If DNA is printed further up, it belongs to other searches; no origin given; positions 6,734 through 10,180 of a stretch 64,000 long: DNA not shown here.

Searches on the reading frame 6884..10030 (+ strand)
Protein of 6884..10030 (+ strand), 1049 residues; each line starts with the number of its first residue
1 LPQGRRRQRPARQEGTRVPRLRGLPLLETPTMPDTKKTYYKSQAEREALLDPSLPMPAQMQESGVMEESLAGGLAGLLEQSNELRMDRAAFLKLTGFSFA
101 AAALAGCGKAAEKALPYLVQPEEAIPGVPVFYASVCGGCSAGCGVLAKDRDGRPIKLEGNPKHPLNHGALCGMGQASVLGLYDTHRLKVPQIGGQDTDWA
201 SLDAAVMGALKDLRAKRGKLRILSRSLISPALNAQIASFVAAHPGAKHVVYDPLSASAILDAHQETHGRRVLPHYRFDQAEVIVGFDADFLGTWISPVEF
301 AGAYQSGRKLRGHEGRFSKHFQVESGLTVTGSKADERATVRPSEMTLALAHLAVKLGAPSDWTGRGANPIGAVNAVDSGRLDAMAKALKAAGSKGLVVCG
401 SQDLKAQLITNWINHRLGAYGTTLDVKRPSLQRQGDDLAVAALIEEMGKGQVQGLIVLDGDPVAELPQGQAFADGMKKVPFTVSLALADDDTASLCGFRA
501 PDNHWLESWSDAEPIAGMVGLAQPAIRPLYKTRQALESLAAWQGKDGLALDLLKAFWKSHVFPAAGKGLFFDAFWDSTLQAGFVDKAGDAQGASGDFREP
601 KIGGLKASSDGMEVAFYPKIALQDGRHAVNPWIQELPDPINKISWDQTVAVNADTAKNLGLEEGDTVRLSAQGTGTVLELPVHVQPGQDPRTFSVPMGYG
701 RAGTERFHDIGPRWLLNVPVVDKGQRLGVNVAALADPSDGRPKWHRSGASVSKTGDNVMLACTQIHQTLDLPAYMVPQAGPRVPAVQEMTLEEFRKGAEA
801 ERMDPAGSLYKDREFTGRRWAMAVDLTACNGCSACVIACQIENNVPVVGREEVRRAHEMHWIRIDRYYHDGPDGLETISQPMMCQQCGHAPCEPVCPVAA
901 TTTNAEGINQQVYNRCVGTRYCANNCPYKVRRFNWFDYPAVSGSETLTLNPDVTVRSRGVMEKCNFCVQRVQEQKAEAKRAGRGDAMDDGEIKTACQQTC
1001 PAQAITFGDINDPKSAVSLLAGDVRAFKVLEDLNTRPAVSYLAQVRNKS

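Call 44: search_protein_families(library=pfam, proteins=[window:6884-10030:+], max_evalue=0.0001)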
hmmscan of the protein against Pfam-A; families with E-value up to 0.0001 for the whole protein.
window:6884-10030:+ (1049 aa): 4 families
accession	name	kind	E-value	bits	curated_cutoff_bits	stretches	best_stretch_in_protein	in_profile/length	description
PF04879.21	Molybdop_Fe4S4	-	6.2e-11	42.5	22.7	1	132-176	4-48/55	Molybdopterin oxidoreductase Fe4S4 domain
PF12838.12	Fer4_7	-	3.2e-10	40.7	27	1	829-900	2-52/52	4Fe-4S dicluster domain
PF13247.11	Fer4_11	-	4.3e-06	27.3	26.2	0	880-935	6-63/100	4Fe-4S dicluster domain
PF01568.27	Molydop_binding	-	1.6e-05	25.3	26.8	1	647-743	30-105/110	Molydopterin dinucleotide binding domain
